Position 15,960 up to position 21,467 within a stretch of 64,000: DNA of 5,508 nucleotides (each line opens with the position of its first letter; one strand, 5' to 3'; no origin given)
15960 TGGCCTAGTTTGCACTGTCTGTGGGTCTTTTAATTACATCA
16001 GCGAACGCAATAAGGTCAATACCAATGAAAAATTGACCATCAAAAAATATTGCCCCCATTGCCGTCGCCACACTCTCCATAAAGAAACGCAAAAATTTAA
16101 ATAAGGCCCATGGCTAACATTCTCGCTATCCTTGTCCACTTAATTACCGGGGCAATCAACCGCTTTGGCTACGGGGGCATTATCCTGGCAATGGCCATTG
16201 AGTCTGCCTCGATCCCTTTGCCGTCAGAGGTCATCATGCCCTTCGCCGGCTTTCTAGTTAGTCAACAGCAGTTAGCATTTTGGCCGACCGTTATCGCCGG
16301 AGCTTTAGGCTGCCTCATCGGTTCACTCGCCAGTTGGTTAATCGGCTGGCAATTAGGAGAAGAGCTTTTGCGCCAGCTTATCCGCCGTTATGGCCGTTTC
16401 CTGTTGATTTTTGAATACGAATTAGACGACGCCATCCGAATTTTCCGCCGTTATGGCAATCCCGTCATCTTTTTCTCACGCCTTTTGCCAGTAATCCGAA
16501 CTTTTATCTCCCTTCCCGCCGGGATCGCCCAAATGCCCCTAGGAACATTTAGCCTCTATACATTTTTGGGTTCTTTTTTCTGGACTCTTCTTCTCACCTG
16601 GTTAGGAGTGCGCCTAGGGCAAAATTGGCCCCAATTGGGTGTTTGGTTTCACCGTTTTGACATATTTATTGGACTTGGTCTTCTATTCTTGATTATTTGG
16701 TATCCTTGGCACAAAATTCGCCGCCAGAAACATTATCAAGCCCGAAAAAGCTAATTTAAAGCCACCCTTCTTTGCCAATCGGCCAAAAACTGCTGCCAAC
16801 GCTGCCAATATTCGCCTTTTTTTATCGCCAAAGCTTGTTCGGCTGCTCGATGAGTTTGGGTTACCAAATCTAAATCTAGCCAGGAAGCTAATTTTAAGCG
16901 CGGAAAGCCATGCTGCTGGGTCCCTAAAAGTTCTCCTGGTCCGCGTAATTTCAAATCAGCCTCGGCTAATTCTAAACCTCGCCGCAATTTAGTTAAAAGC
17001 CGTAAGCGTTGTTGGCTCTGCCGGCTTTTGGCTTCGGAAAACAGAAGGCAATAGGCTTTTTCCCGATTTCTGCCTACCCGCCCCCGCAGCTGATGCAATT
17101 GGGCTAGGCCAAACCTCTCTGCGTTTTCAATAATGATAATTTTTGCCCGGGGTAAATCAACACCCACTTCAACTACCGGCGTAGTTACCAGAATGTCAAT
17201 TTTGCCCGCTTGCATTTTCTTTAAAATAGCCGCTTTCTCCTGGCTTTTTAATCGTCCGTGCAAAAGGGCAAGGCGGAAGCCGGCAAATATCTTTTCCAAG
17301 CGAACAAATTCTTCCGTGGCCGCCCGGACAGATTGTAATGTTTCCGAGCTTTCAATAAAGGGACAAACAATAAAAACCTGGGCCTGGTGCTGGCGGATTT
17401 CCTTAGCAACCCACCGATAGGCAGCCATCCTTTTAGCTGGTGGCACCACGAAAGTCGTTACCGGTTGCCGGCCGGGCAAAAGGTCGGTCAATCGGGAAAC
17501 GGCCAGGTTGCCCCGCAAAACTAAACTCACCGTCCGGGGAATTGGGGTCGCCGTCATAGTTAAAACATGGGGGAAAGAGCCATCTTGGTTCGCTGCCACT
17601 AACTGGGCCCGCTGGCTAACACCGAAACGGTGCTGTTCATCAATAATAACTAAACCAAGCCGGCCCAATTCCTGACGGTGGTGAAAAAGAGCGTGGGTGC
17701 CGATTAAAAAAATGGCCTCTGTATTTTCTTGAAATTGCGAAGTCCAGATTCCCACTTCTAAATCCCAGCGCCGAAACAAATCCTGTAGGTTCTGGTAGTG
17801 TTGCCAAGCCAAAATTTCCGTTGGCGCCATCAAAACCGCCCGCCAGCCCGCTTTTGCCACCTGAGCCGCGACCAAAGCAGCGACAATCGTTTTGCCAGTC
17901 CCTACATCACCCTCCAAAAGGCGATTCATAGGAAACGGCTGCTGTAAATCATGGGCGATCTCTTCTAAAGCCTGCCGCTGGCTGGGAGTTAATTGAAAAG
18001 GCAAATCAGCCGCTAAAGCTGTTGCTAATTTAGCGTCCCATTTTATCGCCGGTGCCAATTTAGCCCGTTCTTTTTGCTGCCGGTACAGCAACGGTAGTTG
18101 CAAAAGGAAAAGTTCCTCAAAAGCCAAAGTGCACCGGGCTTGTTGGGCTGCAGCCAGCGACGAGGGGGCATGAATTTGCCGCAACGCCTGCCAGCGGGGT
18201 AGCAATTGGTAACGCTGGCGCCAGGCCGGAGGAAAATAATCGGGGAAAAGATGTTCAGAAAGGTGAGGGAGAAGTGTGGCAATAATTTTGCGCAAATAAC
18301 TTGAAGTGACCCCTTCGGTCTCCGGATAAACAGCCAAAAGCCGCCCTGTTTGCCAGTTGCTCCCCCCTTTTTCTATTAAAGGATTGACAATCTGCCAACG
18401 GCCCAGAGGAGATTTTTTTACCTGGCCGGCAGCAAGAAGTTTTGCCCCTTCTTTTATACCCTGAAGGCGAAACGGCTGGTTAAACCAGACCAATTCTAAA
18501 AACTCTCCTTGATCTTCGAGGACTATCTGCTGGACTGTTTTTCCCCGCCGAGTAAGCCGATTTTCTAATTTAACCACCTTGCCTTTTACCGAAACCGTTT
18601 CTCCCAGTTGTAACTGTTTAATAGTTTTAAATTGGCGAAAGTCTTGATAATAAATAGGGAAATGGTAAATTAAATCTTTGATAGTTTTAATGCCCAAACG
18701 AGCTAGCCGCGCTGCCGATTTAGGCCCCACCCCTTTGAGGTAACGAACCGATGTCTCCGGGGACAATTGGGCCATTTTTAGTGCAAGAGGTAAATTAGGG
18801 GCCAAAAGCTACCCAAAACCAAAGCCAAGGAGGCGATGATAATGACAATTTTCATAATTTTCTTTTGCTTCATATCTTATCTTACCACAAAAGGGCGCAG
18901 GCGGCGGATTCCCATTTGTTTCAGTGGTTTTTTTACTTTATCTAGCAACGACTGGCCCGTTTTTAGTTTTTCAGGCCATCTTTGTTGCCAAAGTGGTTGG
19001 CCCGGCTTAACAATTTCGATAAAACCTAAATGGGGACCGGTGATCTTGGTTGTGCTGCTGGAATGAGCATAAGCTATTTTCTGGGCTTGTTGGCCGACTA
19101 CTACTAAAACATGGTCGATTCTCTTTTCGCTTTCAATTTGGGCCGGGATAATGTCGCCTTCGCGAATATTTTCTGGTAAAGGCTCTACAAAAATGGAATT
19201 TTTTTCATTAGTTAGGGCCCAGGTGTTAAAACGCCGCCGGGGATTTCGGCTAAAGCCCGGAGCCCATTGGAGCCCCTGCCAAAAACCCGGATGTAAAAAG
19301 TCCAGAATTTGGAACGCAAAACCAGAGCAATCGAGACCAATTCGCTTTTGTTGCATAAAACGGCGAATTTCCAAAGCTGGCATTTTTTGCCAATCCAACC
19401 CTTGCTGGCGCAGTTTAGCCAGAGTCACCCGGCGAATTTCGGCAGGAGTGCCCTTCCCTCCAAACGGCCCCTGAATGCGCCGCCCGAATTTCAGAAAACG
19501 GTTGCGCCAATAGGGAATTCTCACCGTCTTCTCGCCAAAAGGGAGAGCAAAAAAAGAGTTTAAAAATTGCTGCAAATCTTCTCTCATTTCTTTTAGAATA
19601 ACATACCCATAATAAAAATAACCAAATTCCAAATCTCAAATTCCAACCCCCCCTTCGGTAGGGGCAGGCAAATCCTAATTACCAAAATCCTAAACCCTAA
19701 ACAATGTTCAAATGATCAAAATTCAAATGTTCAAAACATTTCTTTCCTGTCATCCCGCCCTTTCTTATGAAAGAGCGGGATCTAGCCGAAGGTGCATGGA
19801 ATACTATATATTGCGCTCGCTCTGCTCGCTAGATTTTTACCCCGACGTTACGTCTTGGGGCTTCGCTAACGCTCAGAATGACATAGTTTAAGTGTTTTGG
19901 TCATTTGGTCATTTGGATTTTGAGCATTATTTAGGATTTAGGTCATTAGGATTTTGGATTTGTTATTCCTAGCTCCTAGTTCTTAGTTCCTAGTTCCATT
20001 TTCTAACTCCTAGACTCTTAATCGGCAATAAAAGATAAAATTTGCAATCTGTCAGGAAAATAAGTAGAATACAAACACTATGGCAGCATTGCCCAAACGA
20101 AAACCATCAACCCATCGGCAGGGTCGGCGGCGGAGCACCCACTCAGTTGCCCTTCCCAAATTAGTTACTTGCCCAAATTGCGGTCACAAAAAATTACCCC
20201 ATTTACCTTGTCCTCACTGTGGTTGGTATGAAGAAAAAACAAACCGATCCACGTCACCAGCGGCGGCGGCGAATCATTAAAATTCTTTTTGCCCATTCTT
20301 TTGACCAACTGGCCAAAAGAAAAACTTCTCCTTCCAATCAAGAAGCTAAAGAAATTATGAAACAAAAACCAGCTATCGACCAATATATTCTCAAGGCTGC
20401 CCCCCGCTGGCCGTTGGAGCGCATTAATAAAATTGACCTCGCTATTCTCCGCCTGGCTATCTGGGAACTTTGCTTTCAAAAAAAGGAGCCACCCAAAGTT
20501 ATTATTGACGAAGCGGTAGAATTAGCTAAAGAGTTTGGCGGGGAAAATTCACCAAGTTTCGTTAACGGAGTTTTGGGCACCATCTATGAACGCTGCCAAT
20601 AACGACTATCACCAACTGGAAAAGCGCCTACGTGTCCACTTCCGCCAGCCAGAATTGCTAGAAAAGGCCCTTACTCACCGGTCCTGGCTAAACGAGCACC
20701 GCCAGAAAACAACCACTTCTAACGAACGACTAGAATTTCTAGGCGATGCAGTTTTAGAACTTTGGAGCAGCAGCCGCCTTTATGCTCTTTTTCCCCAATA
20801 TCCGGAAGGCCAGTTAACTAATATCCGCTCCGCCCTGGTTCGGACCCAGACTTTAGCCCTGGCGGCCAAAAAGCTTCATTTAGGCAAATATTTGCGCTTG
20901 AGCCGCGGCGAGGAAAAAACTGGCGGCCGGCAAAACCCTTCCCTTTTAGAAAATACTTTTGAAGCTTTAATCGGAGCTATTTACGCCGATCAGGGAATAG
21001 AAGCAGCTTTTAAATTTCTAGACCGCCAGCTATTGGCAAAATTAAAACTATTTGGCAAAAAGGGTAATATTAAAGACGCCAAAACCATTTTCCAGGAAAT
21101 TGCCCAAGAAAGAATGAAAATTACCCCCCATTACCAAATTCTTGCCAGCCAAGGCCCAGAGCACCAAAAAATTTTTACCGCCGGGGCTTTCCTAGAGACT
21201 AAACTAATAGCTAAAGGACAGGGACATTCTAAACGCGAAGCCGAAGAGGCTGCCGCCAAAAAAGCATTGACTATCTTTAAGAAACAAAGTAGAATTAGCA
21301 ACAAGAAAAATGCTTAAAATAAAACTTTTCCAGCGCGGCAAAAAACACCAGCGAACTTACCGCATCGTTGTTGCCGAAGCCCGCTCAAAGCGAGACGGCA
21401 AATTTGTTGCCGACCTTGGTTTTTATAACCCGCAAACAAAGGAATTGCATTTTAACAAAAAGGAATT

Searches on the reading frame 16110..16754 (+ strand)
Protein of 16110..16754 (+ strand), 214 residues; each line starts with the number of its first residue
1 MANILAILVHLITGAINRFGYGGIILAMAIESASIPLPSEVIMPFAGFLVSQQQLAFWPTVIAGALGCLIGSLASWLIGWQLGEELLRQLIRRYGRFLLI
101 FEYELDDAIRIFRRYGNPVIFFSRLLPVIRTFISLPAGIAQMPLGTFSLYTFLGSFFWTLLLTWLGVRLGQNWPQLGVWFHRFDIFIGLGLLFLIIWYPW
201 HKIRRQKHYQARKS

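Call 54: search_protein_families(library=pfam, proteins=[window:16110-16754:+], max_evalue=0.00001)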
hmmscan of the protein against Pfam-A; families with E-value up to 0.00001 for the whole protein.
window:16110-16754:+ (214 aa): 1 family
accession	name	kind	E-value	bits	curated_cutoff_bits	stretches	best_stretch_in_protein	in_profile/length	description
PF09335.16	VTT_dom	-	1.1e-20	74.8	33.9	1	37-166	1-121/123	VTT domain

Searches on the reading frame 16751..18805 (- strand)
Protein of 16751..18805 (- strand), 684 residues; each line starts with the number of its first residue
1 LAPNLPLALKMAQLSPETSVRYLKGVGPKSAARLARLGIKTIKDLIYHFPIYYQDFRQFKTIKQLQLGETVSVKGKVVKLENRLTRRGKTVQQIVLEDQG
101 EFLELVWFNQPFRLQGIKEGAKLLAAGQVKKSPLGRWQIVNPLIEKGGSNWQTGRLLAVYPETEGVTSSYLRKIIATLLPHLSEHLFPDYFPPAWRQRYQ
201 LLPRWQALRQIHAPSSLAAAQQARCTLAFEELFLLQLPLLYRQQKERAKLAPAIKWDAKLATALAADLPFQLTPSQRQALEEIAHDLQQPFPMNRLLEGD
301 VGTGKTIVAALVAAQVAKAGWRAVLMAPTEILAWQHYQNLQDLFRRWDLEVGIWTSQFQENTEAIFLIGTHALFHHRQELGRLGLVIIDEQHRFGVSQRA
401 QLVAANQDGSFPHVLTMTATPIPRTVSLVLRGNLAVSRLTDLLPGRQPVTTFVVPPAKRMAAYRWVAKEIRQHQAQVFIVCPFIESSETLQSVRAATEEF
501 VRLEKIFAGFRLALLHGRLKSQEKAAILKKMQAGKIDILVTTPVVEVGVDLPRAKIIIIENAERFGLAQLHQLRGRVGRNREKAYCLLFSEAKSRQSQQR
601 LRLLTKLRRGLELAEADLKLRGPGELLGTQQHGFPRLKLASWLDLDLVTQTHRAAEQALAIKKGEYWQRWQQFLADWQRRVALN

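Call 54: search_protein_families(library=pfam, proteins=[window:16751-18805:-], max_evalue=0.00001)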
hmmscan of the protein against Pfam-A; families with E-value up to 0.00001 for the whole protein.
window:16751-18805:- (684 aa): 8 families
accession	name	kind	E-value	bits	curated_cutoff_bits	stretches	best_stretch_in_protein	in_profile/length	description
PF17191.10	RecG_wedge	-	7.7e-32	110.6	23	1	20-178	2-158/162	RecG wedge domain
PF00270.35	DEAD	-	1.1e-23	84.3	26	1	273-426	1-164/167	DEAD/DEAH box helicase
PF00271.37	Helicase_C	-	1.2e-18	67.8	23.5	1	466-580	6-109/110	Helicase conserved C-terminal domain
PF04851.21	ResIII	-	3.4e-16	60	22.5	1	270-421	2-162/164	Type III restriction enzyme, res subunit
PF13604.12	AAA_30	-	1e-07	32.4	27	1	271-407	1-113/191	AAA domain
PF19833.4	RecG_dom3_C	-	1.3e-07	32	26.8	1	610-642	4-37/87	ATP-dependent DNA helicase RecG, domain 3, C-terminal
PF01336.31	tRNA_anti-codon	-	5.7e-07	29.8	27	1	71-144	1-72/75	OB-fold nucleic acid binding domain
PF22590.2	Cas3-like_C_2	-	2.7e-06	28.1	27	1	491-581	10-105/106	CRISPR-associated nuclease/helicase Cas3, C-terminal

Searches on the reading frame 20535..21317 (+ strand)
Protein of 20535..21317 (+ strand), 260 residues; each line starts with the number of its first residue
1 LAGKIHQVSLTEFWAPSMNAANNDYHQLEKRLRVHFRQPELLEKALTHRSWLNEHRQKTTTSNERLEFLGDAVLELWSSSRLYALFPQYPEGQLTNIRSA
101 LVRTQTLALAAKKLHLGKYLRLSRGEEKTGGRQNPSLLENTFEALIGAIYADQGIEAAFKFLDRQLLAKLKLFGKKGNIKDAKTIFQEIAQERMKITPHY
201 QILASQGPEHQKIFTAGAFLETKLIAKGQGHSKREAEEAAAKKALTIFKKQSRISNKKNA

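Call 54: search_protein_families(library=pfam, proteins=[window:20535-21317:+], max_evalue=0.00001)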
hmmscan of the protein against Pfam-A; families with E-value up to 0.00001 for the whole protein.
window:20535-21317:+ (260 aa): 4 families
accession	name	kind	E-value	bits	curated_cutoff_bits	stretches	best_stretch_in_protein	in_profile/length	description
PF14622.11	Ribonucleas_3_3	-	5.7e-39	133.6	35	1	39-169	2-127/128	Ribonuclease-III-like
PF00636.31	Ribonuclease_3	-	4e-26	92.2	27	1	64-154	1-102/102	Ribonuclease III domain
PF00035.32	dsrm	-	1.9e-13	51.2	23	1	182-245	1-63/66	Double-stranded RNA binding motif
PF22935.1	RM44_endonuclase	-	8.4e-09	36.1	27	1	29-149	10-139/139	Large ribosomal subunit protein mL44, endonuclease domain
